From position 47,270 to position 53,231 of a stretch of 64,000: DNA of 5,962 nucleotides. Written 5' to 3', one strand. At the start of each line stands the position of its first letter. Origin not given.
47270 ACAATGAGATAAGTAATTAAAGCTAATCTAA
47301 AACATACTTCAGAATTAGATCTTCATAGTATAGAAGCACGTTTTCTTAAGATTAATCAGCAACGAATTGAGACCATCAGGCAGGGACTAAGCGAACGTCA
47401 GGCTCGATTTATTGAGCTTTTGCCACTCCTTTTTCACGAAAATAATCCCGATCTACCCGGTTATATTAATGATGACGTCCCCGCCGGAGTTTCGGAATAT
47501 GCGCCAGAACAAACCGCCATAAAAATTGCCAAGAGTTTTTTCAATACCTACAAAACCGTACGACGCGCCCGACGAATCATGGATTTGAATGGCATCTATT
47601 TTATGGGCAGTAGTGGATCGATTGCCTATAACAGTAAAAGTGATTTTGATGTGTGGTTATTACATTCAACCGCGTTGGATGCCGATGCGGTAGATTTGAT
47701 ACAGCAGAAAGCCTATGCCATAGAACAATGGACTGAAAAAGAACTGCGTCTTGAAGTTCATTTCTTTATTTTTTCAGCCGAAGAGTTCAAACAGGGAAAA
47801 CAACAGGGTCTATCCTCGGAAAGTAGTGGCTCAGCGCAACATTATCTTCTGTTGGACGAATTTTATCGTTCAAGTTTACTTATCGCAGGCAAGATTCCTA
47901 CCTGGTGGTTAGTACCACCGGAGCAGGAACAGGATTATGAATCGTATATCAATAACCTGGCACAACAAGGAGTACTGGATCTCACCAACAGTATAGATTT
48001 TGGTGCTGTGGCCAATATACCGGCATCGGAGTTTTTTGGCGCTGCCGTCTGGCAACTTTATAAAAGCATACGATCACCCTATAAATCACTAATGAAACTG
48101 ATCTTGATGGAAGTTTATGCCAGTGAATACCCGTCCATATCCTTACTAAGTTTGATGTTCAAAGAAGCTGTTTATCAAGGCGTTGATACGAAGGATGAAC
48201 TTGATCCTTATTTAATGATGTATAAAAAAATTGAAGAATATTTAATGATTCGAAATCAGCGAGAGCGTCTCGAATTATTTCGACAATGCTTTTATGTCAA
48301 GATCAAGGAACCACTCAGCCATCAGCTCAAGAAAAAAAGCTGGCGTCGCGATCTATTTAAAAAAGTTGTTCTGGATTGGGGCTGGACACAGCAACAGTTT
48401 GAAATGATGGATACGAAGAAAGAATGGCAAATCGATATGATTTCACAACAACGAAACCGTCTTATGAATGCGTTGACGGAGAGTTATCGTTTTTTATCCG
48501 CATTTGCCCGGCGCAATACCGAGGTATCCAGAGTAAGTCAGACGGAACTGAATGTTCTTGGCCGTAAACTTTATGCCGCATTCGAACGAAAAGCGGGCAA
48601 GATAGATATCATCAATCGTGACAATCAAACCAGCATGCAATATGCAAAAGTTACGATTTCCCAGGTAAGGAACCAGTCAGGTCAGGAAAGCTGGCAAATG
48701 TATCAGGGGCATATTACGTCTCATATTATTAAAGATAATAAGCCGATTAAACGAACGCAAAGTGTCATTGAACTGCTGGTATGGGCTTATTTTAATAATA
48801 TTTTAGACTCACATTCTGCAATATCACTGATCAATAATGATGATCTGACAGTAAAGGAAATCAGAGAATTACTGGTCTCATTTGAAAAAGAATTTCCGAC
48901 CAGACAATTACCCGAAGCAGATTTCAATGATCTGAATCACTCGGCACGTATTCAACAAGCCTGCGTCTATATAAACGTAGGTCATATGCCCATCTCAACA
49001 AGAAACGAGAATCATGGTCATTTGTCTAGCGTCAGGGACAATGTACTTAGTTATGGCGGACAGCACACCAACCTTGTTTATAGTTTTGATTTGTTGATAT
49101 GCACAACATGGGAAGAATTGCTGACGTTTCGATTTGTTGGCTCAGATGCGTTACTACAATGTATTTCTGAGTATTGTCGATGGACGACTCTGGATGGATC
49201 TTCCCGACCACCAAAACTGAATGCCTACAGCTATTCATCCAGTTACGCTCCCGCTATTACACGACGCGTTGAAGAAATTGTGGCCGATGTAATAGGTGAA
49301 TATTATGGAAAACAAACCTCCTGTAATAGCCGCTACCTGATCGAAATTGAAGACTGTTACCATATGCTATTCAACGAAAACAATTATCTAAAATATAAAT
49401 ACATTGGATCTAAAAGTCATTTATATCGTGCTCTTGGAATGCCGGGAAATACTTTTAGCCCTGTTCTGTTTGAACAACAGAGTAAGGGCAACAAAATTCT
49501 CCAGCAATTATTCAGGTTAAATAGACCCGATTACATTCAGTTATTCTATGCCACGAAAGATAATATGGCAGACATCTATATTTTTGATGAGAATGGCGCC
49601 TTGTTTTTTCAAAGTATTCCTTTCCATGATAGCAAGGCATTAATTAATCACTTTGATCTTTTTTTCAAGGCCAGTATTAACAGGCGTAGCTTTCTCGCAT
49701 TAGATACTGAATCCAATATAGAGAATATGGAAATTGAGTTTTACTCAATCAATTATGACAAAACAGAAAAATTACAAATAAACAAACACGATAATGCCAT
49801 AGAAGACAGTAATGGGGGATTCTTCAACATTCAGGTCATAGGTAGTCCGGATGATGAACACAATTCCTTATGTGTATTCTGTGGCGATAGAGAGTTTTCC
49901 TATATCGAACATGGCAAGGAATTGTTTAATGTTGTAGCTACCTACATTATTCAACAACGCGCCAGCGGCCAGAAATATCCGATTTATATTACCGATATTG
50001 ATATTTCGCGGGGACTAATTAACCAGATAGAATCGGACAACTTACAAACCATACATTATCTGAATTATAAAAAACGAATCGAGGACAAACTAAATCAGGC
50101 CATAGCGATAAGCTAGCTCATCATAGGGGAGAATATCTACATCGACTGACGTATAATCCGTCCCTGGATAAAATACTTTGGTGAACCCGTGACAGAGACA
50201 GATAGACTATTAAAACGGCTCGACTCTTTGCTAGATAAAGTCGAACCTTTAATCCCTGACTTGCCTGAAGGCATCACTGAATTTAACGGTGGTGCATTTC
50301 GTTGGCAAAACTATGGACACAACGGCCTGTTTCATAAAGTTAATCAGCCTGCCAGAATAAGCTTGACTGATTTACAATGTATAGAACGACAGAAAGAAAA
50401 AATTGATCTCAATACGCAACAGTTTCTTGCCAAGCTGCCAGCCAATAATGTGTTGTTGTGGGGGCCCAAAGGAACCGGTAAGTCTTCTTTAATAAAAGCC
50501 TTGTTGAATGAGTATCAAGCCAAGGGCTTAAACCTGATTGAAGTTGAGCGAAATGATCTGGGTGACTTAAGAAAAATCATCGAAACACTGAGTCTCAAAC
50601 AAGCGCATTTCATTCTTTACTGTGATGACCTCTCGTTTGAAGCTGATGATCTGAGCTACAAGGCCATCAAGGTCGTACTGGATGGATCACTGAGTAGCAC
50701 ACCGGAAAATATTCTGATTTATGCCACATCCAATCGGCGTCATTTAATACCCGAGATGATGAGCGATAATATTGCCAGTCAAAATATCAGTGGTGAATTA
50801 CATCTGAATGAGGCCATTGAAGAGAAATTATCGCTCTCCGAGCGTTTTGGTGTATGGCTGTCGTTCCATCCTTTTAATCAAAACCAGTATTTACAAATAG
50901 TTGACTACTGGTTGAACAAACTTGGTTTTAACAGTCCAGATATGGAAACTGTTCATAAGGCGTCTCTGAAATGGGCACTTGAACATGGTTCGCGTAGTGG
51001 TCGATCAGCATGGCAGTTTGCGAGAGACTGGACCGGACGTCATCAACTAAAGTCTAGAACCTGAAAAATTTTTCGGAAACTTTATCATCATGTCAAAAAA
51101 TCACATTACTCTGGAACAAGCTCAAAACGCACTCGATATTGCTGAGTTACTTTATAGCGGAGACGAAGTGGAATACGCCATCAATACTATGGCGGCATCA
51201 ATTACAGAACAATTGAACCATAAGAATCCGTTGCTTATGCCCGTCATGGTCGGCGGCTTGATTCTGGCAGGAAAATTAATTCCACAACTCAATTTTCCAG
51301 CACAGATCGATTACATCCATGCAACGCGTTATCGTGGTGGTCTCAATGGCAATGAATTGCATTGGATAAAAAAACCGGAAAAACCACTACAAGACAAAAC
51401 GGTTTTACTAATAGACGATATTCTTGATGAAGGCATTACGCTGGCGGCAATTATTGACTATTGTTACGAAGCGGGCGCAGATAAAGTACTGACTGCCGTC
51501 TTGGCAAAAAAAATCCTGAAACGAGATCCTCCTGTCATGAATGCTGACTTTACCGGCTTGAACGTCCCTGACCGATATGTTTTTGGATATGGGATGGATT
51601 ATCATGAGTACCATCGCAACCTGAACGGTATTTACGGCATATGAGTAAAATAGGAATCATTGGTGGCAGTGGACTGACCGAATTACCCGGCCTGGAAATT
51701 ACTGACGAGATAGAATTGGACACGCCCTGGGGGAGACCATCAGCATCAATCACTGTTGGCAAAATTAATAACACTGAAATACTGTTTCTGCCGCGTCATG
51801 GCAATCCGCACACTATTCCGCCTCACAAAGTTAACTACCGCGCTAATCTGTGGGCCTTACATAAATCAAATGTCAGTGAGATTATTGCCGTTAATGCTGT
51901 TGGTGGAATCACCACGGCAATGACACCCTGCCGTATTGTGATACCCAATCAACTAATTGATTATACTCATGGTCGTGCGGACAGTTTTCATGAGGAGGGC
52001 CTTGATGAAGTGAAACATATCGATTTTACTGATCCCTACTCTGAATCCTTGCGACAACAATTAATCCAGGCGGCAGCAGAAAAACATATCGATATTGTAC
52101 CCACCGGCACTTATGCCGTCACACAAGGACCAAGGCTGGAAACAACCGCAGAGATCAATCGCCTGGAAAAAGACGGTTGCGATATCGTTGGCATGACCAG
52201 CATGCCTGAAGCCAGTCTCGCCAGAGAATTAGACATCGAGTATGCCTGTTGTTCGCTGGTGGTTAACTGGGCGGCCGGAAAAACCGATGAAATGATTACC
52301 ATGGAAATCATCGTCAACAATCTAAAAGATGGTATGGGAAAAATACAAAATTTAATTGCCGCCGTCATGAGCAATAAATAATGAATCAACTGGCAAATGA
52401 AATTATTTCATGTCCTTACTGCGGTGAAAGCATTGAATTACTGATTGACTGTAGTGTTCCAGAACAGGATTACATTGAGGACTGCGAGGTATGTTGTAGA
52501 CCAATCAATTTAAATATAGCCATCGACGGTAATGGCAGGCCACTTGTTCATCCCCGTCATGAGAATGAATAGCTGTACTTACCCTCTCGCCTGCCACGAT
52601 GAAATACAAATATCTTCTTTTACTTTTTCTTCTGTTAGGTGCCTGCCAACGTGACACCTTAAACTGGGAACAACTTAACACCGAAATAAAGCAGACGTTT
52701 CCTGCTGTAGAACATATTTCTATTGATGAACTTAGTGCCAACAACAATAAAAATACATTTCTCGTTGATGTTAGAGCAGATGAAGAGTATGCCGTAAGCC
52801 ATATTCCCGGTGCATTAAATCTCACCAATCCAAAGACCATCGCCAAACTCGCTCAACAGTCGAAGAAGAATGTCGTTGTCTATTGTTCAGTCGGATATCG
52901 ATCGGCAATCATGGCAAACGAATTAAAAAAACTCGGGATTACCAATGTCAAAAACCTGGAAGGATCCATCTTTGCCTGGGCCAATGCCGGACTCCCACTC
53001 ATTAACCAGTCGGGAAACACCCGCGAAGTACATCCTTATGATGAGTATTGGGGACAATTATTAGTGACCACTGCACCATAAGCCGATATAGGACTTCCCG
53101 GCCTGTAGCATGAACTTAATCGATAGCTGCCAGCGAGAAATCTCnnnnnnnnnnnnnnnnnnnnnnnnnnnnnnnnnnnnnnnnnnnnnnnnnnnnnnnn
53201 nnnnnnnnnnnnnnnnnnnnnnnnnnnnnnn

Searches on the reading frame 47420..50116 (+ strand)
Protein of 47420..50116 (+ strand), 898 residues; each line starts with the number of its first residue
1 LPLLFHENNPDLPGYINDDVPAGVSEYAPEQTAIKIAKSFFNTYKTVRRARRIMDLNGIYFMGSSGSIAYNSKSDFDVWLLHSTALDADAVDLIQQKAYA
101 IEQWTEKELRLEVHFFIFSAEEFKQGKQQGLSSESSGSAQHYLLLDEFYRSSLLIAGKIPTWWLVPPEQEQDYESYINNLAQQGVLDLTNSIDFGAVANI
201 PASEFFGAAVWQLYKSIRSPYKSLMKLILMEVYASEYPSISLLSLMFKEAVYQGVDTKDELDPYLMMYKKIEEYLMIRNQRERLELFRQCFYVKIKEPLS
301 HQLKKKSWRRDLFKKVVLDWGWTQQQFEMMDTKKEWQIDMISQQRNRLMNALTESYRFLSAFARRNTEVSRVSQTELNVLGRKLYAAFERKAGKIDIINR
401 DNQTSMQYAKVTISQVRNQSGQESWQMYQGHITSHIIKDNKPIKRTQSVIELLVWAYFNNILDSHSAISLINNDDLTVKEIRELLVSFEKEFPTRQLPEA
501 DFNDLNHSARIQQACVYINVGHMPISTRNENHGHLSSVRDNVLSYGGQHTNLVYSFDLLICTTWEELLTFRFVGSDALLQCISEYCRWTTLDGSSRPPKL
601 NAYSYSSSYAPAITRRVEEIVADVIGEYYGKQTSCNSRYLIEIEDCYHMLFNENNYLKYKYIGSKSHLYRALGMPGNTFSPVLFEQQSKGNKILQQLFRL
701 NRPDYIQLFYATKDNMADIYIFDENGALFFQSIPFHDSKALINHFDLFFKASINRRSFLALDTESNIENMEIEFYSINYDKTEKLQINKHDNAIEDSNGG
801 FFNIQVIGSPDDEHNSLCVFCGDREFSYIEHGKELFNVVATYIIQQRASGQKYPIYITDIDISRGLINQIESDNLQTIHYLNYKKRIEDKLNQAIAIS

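Call 34: search_protein_families(library=pfam, proteins=[window:47420-50116:+], max_evalue=0.0001)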
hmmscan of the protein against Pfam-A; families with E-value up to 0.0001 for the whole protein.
window:47420-50116:+ (898 aa): 2 families
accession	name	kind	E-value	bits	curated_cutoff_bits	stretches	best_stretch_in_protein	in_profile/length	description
PF01295.23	Adenylate_cycl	-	7.7e-123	411.6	27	1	192-758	3-571/601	Adenylate cyclase, class-I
PF12633.13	Adenyl_cycl_N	-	2.5e-57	194.5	27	1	1-163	35-199/199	Adenylate cyclase NT domain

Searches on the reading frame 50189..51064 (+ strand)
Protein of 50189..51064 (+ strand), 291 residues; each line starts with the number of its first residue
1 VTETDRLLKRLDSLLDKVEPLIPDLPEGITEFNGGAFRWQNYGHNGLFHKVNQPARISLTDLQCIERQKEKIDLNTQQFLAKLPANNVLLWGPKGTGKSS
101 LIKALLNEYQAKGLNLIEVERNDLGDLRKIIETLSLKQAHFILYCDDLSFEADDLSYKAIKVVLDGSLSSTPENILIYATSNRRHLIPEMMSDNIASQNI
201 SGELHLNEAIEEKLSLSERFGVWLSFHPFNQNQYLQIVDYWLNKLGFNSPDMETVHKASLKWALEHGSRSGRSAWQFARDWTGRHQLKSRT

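Call 34: search_protein_families(library=pfam, proteins=[window:50189-51064:+], max_evalue=0.0001)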
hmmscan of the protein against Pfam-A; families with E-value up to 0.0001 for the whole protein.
window:50189-51064:+ (291 aa): 5 families
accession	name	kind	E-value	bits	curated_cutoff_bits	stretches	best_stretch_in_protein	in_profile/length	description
PF05673.19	DUF815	-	3.6e-99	331.4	23.8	1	36-284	5-248/249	Protein of unknown function (DUF815)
PF00004.35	AAA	-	1.5e-07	32.3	21.2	1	88-191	1-119/131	ATPase family associated with various cellular activities (AAA)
PF20720.3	nSTAND3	-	9.6e-07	29.1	27.2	1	86-148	18-74/155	Novel STAND NTPase 3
PF13191.12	AAA_16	-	2.6e-06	28.5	32.6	1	84-114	24-53/167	AAA ATPase domain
PF13401.12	AAA_22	-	3e-05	24.8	27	1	86-196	6-80/130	AAA domain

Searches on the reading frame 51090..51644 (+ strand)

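Call 35: search_protein_families(library=pfam, proteins=[window:51090-51644:+], max_evalue=0.0001)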
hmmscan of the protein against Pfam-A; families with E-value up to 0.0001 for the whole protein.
window:51090-51644:+ (184 aa): 1 family
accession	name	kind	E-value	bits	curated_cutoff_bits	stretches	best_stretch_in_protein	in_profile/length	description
PF00156.33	Pribosyltran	-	9.3e-21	74.2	26.3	1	23-166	7-150/158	Phosphoribosyl transferase domain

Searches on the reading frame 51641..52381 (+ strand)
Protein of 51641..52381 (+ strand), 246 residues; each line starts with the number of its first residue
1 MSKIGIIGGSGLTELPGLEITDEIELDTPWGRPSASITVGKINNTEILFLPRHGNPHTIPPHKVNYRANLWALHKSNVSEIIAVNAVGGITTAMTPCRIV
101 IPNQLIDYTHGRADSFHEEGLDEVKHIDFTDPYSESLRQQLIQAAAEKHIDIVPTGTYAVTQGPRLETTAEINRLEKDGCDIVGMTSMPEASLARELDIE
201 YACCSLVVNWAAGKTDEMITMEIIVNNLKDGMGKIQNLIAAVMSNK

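Call 35: search_protein_families(library=pfam, proteins=[window:51641-52381:+], max_evalue=0.0001)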
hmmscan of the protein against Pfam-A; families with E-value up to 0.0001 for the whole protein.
window:51641-52381:+ (246 aa): 1 family
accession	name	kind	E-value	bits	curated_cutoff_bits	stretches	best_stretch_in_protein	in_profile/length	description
PF01048.26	PNP_UDP_1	-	4.4e-43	147.8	25.1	1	3-243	1-232/233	Phosphorylase superfamily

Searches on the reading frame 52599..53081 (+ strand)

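Call 81: search_protein_families(library=pfam, proteins=[window:52599-53081:+], max_evalue=0.01)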
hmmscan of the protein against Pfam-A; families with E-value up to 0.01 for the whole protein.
window:52599-53081:+ (160 aa): 1 family
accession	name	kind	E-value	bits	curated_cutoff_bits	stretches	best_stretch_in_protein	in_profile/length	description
PF00581.25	Rhodanese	-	2.1e-20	73.5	22.2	1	42-129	2-101/102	Rhodanese-like domain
